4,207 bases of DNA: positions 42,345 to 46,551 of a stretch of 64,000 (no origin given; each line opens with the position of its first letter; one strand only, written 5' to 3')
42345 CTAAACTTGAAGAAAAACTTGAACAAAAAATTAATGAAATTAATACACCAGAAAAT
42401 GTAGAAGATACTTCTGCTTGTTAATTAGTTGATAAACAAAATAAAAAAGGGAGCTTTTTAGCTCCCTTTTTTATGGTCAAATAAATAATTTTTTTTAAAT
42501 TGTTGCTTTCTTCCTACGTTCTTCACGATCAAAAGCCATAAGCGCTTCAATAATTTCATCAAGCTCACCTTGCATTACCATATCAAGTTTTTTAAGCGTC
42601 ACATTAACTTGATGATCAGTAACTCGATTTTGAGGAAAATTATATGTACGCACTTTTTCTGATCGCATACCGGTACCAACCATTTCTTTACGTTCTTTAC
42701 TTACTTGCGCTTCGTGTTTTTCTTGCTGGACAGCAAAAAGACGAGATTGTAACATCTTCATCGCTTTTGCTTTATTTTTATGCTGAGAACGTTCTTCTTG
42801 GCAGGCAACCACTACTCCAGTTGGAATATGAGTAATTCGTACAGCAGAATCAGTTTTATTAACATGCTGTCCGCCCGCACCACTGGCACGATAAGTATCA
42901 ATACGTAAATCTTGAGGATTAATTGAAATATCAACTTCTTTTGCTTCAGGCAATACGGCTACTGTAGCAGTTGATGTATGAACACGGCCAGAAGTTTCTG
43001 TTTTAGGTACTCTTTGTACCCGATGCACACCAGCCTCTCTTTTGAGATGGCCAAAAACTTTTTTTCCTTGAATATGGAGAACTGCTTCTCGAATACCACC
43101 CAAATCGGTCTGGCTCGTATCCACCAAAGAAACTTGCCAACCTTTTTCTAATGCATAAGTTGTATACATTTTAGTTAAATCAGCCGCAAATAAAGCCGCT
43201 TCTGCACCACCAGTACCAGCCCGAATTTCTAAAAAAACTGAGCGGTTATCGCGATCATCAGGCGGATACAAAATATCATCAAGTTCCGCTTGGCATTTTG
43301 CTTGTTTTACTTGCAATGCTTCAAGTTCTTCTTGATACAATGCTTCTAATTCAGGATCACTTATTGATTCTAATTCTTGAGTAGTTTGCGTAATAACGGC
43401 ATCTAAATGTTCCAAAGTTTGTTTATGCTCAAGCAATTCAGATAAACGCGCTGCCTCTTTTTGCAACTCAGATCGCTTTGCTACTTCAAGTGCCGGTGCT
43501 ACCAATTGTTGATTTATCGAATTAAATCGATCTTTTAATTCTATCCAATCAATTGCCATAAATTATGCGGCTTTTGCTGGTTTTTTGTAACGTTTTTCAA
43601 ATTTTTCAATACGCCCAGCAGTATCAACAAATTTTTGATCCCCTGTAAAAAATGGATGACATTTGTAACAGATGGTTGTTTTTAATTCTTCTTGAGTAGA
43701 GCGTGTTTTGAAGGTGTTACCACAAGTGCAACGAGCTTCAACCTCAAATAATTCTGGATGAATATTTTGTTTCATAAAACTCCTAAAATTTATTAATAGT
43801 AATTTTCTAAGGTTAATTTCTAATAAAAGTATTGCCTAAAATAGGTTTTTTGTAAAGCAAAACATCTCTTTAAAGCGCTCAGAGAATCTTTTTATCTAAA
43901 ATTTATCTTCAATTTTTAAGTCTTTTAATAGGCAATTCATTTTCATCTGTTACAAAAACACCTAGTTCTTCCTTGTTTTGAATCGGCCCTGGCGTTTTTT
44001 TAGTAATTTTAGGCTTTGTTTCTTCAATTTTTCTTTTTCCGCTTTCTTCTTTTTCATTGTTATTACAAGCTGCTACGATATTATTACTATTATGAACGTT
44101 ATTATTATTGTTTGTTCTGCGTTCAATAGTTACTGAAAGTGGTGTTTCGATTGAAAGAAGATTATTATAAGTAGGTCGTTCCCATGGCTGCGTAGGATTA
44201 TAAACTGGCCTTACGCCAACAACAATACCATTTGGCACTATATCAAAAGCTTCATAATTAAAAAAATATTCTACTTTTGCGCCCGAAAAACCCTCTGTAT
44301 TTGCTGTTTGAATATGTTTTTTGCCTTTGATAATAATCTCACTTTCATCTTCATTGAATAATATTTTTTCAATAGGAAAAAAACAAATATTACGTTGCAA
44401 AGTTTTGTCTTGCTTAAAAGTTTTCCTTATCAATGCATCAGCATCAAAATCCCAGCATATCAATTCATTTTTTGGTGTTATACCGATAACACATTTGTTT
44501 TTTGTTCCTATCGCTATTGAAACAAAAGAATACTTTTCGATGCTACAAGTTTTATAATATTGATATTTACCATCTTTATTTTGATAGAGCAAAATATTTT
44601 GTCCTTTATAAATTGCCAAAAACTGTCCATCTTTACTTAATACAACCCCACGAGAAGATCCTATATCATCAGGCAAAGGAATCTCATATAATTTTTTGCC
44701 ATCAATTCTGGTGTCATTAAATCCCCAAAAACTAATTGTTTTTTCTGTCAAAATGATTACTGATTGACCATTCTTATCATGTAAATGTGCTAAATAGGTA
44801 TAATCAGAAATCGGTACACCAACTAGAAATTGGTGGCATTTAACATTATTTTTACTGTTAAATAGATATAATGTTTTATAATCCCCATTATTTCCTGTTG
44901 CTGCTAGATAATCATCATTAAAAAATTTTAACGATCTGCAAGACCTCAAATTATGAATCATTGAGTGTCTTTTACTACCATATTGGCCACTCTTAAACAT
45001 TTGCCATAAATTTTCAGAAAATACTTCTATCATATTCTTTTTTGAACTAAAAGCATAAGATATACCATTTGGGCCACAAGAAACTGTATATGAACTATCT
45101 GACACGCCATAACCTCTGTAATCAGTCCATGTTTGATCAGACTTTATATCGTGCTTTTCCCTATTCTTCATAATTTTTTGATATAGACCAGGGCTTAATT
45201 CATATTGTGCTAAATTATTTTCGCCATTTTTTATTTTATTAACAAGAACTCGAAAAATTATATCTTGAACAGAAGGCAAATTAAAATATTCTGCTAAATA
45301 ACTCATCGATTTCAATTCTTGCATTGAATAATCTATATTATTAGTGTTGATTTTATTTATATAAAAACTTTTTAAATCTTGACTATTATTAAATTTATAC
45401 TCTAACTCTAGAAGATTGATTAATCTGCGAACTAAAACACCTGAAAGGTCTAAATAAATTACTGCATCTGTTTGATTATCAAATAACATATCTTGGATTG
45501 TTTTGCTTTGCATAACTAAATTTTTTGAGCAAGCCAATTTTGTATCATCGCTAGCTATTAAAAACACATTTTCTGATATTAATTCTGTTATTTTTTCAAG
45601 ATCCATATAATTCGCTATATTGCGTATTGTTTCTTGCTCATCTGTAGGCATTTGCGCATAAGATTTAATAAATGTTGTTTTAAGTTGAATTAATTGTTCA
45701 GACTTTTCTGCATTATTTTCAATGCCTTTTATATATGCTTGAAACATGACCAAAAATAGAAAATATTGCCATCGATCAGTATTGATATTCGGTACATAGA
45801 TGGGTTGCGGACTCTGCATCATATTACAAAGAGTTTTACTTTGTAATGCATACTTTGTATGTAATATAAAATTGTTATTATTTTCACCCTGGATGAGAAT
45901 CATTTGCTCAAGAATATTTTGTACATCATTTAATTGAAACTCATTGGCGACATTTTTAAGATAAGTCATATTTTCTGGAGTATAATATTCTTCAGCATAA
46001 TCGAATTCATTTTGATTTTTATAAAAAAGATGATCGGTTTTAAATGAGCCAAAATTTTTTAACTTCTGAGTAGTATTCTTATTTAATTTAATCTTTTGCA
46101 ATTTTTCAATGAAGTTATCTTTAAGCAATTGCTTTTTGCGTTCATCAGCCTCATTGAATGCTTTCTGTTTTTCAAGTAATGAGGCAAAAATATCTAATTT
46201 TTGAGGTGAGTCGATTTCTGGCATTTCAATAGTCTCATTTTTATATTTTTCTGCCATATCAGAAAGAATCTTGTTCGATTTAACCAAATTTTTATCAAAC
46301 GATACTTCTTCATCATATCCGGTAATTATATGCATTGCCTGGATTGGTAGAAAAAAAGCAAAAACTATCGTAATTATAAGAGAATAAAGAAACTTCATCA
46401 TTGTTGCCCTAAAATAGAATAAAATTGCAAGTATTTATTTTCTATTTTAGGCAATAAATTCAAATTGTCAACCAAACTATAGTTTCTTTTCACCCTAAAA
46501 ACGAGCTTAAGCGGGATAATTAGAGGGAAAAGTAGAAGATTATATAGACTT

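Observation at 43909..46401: Secreted protein with three tandem BTB/Skp1-like modules, a beta-propeller and an NLS-like tail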

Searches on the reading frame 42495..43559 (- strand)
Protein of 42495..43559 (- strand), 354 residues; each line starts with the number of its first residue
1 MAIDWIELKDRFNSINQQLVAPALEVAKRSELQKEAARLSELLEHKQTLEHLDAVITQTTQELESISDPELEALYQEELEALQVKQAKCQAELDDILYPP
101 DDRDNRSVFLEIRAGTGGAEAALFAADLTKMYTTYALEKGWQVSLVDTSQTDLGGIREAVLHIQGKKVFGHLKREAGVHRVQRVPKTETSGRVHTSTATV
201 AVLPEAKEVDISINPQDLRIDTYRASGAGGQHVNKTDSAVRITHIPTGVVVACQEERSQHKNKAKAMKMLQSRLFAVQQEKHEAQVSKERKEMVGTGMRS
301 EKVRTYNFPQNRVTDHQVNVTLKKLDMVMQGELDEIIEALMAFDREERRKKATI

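Call 10: find_encoding_contigs(protein=window:42495-43559:-, flank=5000, max_places=4)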
Protein window:42495-43559:- (354 aa): 1 contig read that carries it; 1 place shown.
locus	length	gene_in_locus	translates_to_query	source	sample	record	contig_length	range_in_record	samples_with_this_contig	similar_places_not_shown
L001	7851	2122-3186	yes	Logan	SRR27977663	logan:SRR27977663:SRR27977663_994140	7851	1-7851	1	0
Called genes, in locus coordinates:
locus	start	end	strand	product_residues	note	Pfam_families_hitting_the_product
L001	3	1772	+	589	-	?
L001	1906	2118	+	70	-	PF01197:Ribosomal_L31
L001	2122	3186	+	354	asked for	PF03462:PCRF, PF00472:RF-1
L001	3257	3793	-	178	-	-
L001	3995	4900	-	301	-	PF02666:PS_Dcarbxylase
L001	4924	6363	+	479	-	PF01773:Nucleos_tra2_N, PF07670:Gate, PF07662:Nucleos_tra2_C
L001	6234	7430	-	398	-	PF00534:Glycos_transf_1 (weak)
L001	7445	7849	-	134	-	?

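Call 25: find_related_loci(query=window:42495-43559:-, collection=genome_contigs, flank=6000)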
Query window:42495-43559:- (354 aa) in genome_contigs; peptide patterns used: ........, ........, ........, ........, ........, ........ (x = any residue, [..] = any of these).
264 stretches matched a pattern; 198 encode a relative of the query (tblastn E <= 1e-3); the best 80 are kept; 80 distinct loci.
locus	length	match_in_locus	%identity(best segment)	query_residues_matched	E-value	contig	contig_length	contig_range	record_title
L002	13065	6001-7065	70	1-354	6e-174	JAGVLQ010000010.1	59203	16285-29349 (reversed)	MAG: Candidatus Babeliales bacterium isolate SW_22 c_000000037552, whole genome shotgun sequence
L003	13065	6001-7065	70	1-354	8e-169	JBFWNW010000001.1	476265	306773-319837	MAG: Candidatus Babeliales bacterium isolate CA_2019_TPBF_121 NODE_147_length_476265_cov_8.371577_TPBF, whole genome sho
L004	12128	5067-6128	63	1-354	6e-153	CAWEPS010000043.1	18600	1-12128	MAG: uncultured bacterium isolate MFD02138.bin.3.60 genome assembly, contig: contig_98370, whole genome shotgun sequence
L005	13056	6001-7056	63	1-352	1e-152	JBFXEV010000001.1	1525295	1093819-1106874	MAG: Candidatus Babeliales bacterium isolate CA_2019_TPIn_124 NODE_4_length_1525295_cov_25.213293_TPIn, whole genome sho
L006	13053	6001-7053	64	4-354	5e-152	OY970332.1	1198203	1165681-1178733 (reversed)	MAG: uncultured bacterium isolate MFD05580.bin.2.45 genome assembly, chromosome: 1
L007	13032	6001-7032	66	8-352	5e-152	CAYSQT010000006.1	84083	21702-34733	MAG TPA_asm: uncultured Pseudomonadota bacterium isolate SRP193066_co2_45 genome assembly, contig: NODE_70_length_84083_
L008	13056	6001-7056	63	1-352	2e-149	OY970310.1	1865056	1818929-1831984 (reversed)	MAG: Candidatus Babeliales bacterium isolate MFD05512.bin.c.16 genome assembly, chromosome: 1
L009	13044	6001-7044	64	5-352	1e-147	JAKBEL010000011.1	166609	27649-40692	MAG: bacterium isolate BP7.bin34 NODE_75_length_166609_cov_8.205944, whole genome shotgun sequence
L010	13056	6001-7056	64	2-352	2e-146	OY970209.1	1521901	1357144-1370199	MAG: uncultured bacterium isolate MFD02579.bin.1.71 genome assembly, chromosome: 1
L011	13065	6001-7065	62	1-354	2e-145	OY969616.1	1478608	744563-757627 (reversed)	MAG: uncultured bacterium isolate MFD04463.bin.c.16 genome assembly, chromosome: 1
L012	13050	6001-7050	60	1-351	5e-145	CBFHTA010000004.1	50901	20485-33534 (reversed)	MAG: Candidatus Babelota bacterium isolate Co_bin_40_indper genome assembly, contig: Co_bin_40_indper_c4, whole genome s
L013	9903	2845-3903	62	1-354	3e-145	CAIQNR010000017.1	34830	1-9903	uncultured bacterium isolate VK2_bin-0242 genome assembly, contig: bin-0242:17/45, whole genome shotgun sequence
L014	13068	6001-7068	59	5-352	1e-144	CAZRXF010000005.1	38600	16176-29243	MAG TPA_asm: uncultured Pseudomonadota bacterium isolate SRP135725_co2_714 genome assembly, contig: k141_643730, whole g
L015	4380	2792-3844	62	1-351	2e-147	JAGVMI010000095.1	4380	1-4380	MAG: Candidatus Babeliales bacterium isolate SW_49 c_000000038125, whole genome shotgun sequence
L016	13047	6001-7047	63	3-351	1e-144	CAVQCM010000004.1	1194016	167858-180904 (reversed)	MAG: uncultured bacterium isolate MFD02416.bin.1.157 genome assembly, contig: contig_7006, whole genome shotgun sequence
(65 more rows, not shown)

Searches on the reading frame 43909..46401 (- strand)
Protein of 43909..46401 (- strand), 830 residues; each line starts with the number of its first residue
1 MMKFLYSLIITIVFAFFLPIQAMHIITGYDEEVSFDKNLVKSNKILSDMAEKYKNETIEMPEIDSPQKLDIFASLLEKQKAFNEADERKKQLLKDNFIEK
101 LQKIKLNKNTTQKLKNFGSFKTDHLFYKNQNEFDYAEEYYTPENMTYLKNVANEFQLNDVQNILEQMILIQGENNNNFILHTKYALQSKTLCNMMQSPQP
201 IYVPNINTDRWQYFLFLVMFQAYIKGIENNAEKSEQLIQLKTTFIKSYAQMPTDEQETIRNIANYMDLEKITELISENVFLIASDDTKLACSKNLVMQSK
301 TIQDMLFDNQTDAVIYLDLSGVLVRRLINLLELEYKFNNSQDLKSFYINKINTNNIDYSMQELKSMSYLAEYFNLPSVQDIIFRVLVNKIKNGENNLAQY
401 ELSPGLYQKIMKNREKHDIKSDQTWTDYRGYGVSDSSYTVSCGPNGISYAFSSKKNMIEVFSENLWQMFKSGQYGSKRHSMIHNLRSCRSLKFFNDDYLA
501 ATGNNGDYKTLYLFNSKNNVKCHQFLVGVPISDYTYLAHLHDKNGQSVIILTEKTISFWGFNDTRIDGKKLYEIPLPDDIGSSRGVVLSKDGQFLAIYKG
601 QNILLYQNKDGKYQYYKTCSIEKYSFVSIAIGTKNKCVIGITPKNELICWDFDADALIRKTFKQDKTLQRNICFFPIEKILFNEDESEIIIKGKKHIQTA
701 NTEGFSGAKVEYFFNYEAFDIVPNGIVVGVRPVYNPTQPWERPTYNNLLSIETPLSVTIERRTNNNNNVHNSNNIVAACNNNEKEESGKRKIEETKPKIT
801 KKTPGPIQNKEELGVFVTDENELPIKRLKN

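Call 3: search_protein_families(library=pfam, proteins=[window:43909-46401:-], max_evalue=10)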
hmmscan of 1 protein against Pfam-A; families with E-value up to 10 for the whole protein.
window:43909-46401:- (830 aa): 2 families
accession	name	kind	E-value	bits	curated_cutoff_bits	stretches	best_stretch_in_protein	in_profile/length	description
PF24817.1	WD40_WDHD1_1st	-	0.00038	20.2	109.9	1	589-685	188-284/291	WDHD1 first WD40 domain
PF03931.21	Skp1_POZ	-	0.0021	18.6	21.9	1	279-312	3-36/62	Skp1 family, tetramerisation domain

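Call 4: search_solved_structures(query=window:43909-46401:-, max_evalue=10, show_alignments=3)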
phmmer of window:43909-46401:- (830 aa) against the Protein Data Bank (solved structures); distinct sequences matched with E-value up to 10: 4.
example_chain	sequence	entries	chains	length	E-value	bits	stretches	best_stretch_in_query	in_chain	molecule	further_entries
9gx9_A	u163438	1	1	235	0.034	15.2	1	610-709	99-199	Metallo-beta-lactamase type 2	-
6ven_L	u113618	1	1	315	0.13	13.3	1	587-607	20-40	COMPASS component SWD3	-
6bx3_A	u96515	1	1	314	0.13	13.3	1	587-607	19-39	COMPASS component SWD3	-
4ixt_A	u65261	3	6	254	1.3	10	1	715-742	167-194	Halohydrin dehalogenase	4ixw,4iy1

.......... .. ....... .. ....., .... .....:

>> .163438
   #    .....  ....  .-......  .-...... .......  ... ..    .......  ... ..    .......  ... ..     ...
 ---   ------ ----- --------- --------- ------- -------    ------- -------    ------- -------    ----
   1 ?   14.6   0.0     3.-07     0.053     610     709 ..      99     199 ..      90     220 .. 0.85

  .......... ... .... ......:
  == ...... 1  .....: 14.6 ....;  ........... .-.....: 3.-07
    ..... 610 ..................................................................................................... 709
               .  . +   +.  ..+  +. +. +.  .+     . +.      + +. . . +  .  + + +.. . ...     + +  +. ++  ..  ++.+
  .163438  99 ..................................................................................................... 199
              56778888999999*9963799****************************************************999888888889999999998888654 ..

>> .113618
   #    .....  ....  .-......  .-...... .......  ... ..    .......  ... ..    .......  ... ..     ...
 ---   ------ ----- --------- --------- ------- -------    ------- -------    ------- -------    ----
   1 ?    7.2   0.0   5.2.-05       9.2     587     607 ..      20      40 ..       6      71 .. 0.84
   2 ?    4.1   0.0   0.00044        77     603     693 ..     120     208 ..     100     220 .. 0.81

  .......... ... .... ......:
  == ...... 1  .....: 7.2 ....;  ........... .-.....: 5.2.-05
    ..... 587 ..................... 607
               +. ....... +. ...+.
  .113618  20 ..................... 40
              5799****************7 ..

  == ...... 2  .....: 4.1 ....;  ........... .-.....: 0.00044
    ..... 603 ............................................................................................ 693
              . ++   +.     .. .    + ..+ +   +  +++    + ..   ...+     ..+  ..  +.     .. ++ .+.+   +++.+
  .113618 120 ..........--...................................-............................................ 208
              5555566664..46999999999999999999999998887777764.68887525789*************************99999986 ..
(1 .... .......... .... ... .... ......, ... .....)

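Call 5: find_homologous_proteins(query=window:43909-46401:-, max_evalue=0.001)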
Query window:43909-46401:- (830 aa): 1 proteins with E <= 0.001 among 8000 candidates.
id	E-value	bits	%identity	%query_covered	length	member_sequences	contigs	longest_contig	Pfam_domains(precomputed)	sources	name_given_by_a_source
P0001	0.0e+0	1871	100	100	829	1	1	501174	-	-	-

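Call 9: find_encoding_contigs(protein=P0001, flank=10000, max_places=6)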
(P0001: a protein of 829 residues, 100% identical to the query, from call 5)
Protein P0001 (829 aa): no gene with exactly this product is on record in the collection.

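Call 12: find_related_loci(query=window:43909-46401:-, collection=genome_contigs, flank=10000)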
Query window:43909-46401:- (830 aa) in genome_contigs; peptide patterns used: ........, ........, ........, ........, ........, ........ (x = any residue, [..] = any of these).
20 stretches matched a pattern, but none encodes a relative of the query by tblastn (E <= 1e-3).

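Call 55: find_related_loci(query=window:43909-46401:-, collection=metagenome_contigs, flank=5000)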
Query window:43909-46401:- (830 aa) in metagenome_contigs; peptide patterns used: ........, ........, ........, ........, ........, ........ (x = any residue, [..] = any of these).
68 stretches matched a pattern, but none encodes a relative of the query by tblastn (E <= 1e-3).

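Call 84: search_protein_families(library=ncbifam, proteins=[window:43909-46401:-], max_evalue=1)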
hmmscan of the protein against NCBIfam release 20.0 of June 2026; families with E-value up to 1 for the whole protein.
window:43909-46401:- (830 aa): 1 family
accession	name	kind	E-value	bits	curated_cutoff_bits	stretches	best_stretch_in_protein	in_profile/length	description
NF041471.1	phage_reg_YmfL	equivalog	0.072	12.8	90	1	49-117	64-132/143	YmfL family putative regulatory protein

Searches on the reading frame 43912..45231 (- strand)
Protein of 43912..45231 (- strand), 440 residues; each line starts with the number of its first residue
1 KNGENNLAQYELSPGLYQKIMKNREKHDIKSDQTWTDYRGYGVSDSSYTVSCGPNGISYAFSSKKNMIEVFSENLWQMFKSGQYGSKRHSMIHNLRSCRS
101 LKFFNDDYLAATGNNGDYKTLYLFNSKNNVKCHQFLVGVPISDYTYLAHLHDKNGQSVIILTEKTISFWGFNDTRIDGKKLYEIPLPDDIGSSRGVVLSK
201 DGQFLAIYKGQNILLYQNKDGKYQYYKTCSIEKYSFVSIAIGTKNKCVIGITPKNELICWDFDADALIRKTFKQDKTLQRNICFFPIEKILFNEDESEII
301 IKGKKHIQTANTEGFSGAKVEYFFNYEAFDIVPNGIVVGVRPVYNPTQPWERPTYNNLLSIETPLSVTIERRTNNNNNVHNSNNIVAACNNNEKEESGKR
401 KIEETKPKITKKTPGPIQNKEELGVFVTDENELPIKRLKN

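Call 59: search_protein_families(library=pfam, proteins=[window:43912-45231:-], max_evalue=10)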
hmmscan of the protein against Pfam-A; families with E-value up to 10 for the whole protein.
seq(440 aa): 2 families
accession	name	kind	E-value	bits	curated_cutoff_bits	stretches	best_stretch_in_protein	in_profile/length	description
PF24817.1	WD40_WDHD1_1st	-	9.2e-05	22.2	109.9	1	199-295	188-284/291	WDHD1 first WD40 domain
PF23414.1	Beta-prop_EML_2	-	0.065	13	90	1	196-267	87-158/266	Echinoderm microtubule-associated protein second beta-propeller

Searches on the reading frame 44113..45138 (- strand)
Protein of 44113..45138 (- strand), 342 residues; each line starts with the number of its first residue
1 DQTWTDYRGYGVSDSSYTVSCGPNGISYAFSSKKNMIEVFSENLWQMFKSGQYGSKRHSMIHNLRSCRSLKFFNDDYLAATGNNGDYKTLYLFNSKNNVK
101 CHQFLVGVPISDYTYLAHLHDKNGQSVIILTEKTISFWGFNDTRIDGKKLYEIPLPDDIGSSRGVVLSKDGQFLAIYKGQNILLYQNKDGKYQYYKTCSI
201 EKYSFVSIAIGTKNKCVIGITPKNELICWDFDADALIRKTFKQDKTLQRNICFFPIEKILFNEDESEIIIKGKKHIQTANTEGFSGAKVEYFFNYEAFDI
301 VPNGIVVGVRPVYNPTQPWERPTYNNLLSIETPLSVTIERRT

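Call 7: search_protein_families(library=pfam, proteins=[window:44113-45138:-], max_evalue=10)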
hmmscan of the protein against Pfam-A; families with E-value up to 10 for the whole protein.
seq(342 aa): 5 families
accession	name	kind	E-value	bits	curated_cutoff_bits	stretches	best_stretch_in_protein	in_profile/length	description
PF24817.1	WD40_WDHD1_1st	-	0.0001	22.1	109.9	1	168-264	188-284/291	WDHD1 first WD40 domain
PF23409.1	Beta-prop_EML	-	0.0019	18.2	88.2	1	65-250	64-246/267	Echinoderm microtubule-associated protein first beta-propeller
PF23414.1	Beta-prop_EML_2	-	0.032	14.1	90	1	165-236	87-158/266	Echinoderm microtubule-associated protein second beta-propeller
PF12791.13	RsgI_N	-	0.12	12.7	25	1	165-180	15-30/40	Anti-sigma factor N-terminus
PF22031.2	MCP_V20_C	-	0.13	12.1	27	1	278-325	8-54/171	Major capsid protein V20 C-terminal domain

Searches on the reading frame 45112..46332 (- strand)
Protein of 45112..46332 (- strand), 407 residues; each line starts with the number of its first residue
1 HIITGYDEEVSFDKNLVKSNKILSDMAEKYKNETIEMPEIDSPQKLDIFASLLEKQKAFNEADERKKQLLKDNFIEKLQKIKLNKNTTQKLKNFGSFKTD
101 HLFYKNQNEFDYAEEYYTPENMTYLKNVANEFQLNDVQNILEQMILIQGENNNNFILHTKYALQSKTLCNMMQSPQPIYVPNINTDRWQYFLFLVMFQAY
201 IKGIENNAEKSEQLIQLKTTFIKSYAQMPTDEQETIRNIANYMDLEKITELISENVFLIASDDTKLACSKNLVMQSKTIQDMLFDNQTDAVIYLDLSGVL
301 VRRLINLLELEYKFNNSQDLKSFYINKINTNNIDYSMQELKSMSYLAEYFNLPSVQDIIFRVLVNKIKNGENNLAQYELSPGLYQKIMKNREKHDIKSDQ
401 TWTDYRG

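Call 21: search_protein_representatives(protein=window:45112-46332:-)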
Query: 407 residues. Proteins with E-value up to 0.001 (for the whole library): 2; up to 1e-10: 1; up to 1e-30: 1. The best 2 are listed.
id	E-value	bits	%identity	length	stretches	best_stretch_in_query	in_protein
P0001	9.5e-260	877.2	100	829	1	1-407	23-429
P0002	1.4e-05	40.9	21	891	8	212-259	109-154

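Call 29: predict_structure(protein=window:45112-46332:-)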
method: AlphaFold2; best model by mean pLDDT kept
length: 407 residues; sequences in the alignment: 1
mean_pLDDT: 38.0   pTM: 0.27
mean pLDDT of the five models: 38.0, 37.6, 35.6, 35.1, 34.9
residues with pLDDT >= 90: 0; 70-90: 8; 50-70: 53; < 50: 346
segments of 3 or more residues with pLDDT < 50: 1-333, 399-407
pLDDT, mean of each block of 10 residues (from residue 1): 24 32 37 35 36 38 39 38 36 33 29 35 41 36 31 25 27 26 31 37 36 39 38 36 32 26 22 25 27 28 40 40 41 53 52 60 69 63 69 59 39
secondary structure, 60 per line:
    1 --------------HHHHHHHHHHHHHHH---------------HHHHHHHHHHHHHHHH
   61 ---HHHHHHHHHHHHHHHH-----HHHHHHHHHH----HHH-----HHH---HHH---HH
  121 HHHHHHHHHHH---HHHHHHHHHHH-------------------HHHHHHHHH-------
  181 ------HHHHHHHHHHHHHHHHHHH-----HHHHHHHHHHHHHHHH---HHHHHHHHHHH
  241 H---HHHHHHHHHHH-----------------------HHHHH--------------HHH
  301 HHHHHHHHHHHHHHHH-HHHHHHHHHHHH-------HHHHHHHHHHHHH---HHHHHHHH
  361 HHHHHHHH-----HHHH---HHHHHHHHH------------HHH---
elements in order: H15-29 H45-60 H64-79 H85-94 H119-131 H135-145 H165-173 H187-205 H211-226 H230-241 H245-255 H279-283 H298-316 H318-329 H337-349 H353-368 H374-377 H381-389
